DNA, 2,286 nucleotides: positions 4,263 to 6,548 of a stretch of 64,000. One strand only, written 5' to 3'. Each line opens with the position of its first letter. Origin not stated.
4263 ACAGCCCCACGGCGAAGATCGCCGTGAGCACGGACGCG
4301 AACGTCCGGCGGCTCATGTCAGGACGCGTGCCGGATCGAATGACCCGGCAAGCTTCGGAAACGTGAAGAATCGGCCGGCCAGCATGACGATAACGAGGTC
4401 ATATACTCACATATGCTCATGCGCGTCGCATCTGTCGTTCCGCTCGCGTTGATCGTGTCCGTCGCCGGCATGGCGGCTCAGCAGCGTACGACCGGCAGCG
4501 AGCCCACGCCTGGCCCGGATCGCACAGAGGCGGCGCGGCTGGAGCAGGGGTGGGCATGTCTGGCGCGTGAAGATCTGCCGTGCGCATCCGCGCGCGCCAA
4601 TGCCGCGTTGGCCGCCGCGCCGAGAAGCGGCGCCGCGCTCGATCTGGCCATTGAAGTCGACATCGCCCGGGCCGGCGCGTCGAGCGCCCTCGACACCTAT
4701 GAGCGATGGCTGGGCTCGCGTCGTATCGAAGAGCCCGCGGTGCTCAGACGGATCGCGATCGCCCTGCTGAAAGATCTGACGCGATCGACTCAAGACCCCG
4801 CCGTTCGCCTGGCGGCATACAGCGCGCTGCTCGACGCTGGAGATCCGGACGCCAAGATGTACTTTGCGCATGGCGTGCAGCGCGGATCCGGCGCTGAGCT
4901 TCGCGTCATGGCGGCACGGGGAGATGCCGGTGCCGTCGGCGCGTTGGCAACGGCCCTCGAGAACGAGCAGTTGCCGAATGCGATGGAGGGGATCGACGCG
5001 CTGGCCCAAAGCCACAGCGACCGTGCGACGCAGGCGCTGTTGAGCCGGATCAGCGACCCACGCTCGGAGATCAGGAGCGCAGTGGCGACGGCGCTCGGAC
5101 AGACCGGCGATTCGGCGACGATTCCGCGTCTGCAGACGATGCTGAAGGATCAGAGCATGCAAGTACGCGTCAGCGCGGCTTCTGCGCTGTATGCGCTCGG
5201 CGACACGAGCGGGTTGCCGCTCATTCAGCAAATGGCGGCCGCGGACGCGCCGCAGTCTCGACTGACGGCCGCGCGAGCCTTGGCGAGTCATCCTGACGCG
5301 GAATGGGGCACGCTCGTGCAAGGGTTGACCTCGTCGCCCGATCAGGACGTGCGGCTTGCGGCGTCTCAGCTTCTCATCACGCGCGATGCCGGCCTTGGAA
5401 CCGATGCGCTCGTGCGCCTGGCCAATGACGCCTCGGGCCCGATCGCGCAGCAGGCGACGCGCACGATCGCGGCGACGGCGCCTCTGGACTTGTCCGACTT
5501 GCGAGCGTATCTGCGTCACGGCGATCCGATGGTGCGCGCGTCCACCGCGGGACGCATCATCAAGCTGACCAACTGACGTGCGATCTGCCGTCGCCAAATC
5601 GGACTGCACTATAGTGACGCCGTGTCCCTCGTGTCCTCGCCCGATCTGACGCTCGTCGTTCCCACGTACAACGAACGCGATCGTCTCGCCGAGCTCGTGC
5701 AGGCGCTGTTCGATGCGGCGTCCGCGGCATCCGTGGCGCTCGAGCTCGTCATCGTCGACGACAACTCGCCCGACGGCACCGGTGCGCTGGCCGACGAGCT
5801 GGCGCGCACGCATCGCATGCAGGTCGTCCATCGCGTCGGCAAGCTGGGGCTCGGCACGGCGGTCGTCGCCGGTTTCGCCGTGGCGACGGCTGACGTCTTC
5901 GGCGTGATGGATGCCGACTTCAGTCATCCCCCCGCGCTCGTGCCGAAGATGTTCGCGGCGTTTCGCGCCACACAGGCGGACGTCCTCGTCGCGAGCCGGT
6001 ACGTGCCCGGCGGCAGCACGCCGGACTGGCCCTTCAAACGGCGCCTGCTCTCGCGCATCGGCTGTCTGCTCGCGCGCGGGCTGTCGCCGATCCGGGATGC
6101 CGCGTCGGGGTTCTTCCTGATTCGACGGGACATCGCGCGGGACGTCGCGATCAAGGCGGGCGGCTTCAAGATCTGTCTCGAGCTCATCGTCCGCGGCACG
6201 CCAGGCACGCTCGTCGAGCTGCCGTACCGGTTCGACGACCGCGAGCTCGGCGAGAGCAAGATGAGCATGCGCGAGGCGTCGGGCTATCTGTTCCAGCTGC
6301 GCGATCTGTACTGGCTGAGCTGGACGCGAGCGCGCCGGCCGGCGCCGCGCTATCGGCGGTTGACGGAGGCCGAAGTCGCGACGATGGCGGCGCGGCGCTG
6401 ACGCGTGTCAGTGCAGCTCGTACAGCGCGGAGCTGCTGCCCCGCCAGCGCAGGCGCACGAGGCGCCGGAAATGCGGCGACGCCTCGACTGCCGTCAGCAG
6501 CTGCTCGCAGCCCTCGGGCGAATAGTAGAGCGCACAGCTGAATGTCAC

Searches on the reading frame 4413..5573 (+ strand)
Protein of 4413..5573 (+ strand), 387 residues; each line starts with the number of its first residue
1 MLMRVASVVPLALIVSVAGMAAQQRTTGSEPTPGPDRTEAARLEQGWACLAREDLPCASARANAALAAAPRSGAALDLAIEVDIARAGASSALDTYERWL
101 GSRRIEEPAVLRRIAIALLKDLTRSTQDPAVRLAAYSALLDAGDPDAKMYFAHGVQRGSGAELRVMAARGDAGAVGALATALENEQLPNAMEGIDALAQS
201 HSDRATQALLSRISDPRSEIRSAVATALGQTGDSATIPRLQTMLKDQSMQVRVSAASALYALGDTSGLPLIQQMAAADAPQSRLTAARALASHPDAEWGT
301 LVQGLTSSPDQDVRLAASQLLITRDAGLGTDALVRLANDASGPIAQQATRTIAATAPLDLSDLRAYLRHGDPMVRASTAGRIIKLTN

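Call 5: search_protein_families(library=pfam, proteins=[window:4413-5573:+], max_evalue=0.01)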
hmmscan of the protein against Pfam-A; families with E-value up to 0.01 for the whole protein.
window:4413-5573:+ (387 aa): 4 families
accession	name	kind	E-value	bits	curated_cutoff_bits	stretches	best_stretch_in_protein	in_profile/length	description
PF13646.12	HEAT_2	-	6.6e-21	74.8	27.7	5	207-291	2-88/88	HEAT repeats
PF02985.28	HEAT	-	2.7e-15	55.4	23.5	1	237-263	2-28/31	HEAT repeat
PF03130.22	HEAT_PBS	-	7.6e-08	32.6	20.9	1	220-246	1-27/27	PBS lyase HEAT-like repeat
PF13513.12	HEAT_EZ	-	7.8e-05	23.6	27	0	197-230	21-54/55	HEAT-like repeat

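Call 68: search_protein_families(library=ncbifam, proteins=[window:4413-5573:+], max_evalue=0.001)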
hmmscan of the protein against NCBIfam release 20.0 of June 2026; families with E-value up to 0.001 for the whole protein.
window:4413-5573:+ (387 aa): 5 families
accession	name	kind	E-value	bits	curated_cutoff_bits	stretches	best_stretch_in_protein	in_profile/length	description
NF045915.1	PhycobilmeDegNblB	equivalog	8.1e-11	41.9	300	2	226-313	121-208/214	phycobilisome degradation protein NblB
NF010374.0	PRK13800.1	equivalog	2.6e-06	26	1196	1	162-340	705-883/898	fumarate reductase/succinate dehydrogenase flavoprotein subunit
NF058502.1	phyc_lyase_CpcE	equivalog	3.2e-05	23.6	330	0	220-273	58-111/260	C-phycocyanin alpha-cysteine-84 phycocyanobilin lyase subunit CpcE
NF007244.0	PRK09687.1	equivalog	5.7e-05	22.6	275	0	201-259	126-184/285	putative lyase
NF058505.1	phyc_lyase_CpeY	equivalog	0.00037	19.2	600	1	219-272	354-407/419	C-phycoerythrin alpha-cysteine-82 phycoerythrobilin lyase CpeY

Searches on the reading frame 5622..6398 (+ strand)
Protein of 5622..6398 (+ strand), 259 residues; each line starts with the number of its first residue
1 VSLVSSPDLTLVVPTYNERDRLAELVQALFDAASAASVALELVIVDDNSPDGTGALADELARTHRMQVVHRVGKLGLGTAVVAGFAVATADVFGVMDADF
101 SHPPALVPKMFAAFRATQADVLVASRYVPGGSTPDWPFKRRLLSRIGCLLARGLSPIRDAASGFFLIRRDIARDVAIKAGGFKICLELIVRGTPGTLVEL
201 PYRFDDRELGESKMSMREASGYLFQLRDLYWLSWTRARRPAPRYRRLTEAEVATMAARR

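Call 5: search_protein_families(library=pfam, proteins=[window:5622-6398:+], max_evalue=0.01)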
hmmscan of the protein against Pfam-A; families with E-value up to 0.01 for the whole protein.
window:5622-6398:+ (259 aa): 3 families
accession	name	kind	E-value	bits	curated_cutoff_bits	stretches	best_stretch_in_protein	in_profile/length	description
PF00535.33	Glycos_transf_2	-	4.6e-31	108.4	23.3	1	11-174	2-166/168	Glycosyl transferase family 2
PF13641.12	Glyco_tranf_2_3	-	2.5e-08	34.7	27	1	7-128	1-125/230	Glycosyltransferase like family 2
PF12804.13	NTP_transf_3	-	0.0058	17.3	27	1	25-149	26-144/160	MobA-like NTP transferase domain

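Call 8: search_protein_families(library=ncbifam, proteins=[window:5622-6398:+], max_evalue=0.01)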
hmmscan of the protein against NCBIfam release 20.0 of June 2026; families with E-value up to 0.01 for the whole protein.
window:5622-6398:+ (259 aa): 17 families
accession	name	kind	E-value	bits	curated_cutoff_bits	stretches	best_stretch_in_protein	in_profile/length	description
NF047588.1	GlcsyltransPgfSStrep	equivalog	2.9e-16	59.6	500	1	9-140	3-135/308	glycosyltransferase PgfS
NF007986.1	PRK10714.1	equivalog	3.9e-13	49.1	529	1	9-216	8-212/316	undecaprenyl-phosphate 4-deoxy-4-formamido-L-arabinose transferase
NF058614.1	PPMAGASynPpgS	equivalog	2e-12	47.1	370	1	8-189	1-179/226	polyprenyl-phospho-N-acetylgalactosaminyl synthase PpgS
NF041875.1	EPS_EpsD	equivalog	3.6e-11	43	370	1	9-183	1-174/325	exopolysaccharide biosynthesis glycosyltransferase EpsD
TIGR04182.1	glyco_TIGR04182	equivalog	1.4e-10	41.1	325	1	8-191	1-175/293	S-layer glycoprotein N-glycosyltransferase AglJ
TIGR03937.1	PgaC_IcaA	equivalog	5.4e-10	38.8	422.3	1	5-99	43-135/407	poly-beta-1,6-N-acetyl-D-glucosamine synthase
TIGR03965.1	mycofact_glyco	equivalog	1.4e-09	37.3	280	1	5-130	72-194/467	mycofactocin biosynthesis glycosyltransferase MftF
TIGR04283.1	glyco_like_mftF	equivalog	1.9e-09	37.4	182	1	9-118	1-101/221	TIGR04283 family arsenosugar biosynthesis glycosyltransferase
NF038302.1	EPS_HpsE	equivalog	2.8e-09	36.4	300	1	8-100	2-97/307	hormogonium polysaccharide biosynthesis glycosyltransferase HpsE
TIGR03469.1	HpnB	hypoth_equivalog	4.9e-09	35.7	379.25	1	5-120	42-166/386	hopene-associated glycosyltransferase HpnB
NF010496.0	PRK13915.1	equivalog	7.5e-09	35.1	262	1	9-126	33-154/307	glucosyl-3-phosphoglycerate synthase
NF007482.0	PRK10073.1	equivalog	1.4e-08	34.1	423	1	5-121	4-117/334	glycosyltransferase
NF041391.1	DPhHxTase_Halo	equivalog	5.7e-07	28.7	375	1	15-213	3-191/213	dolichyl-phosphate hexose transferase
NF045692.1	OglycostaseCruG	equivalog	5.4e-06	25.6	600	1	9-125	43-164/386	2'-O-glycosyltransferase CruG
NF047683.1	TeichurnBiosyTuaG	equivalog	0.0013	18.4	400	1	6-99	5-96/252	teichuronic acid biosynthesis protein TuaG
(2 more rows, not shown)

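Call 12: search_solved_structures(query=window:5622-6398:+, max_evalue=0.001)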
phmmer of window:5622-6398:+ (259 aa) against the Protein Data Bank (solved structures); distinct sequences matched with E-value up to 0.001: 13.
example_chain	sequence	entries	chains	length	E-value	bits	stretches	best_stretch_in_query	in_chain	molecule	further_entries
5mlz_A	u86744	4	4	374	7e-49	169.8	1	7-230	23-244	Dolichol monophosphate mannose synthase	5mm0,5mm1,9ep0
9hwj_A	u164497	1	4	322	4.9e-14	55.7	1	9-225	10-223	Undecaprenyl-phosphate 4-deoxy-4-formamido-L-arabinose transferase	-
9bhc_C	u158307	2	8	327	9.4e-13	51.5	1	9-225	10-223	Undecaprenyl-phosphate 4-deoxy-4-formamido-L-arabinose transferase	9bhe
8vxh_A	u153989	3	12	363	1.3e-12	51.1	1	9-225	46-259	Undecaprenyl-phosphate 4-deoxy-4-formamido-L-arabinose transferase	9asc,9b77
5eke_A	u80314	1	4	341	2.7e-09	40.2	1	7-142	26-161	Uncharacterized glycosyltransferase sll0501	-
5ekp_C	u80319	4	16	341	2.7e-09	40.2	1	7-142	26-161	Uncharacterized glycosyltransferase sll0501 | Glycosyltransferase sll0501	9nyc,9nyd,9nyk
9nye_A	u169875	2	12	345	2.8e-09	40.1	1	7-142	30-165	Glycosyltransferase sll0501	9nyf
3bcv_A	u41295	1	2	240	1.9e-08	37.3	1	7-100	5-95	Putative glycosyltransferase protein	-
6yv7_B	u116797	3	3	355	2.4e-05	27.2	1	7-103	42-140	Glycosyl transferase, family 2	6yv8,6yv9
6yv7_A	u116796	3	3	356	2.4e-05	27.2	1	7-103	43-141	Glycosyl transferase, family 2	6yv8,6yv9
9omj_A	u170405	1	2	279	8.3e-05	25.5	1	8-108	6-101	Glycosyltransferase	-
9omm_A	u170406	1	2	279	8.9e-05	25.4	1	8-108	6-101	Glycosyltransferase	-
9omh_A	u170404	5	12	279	8.9e-05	25.4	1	8-108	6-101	Glycosyltransferase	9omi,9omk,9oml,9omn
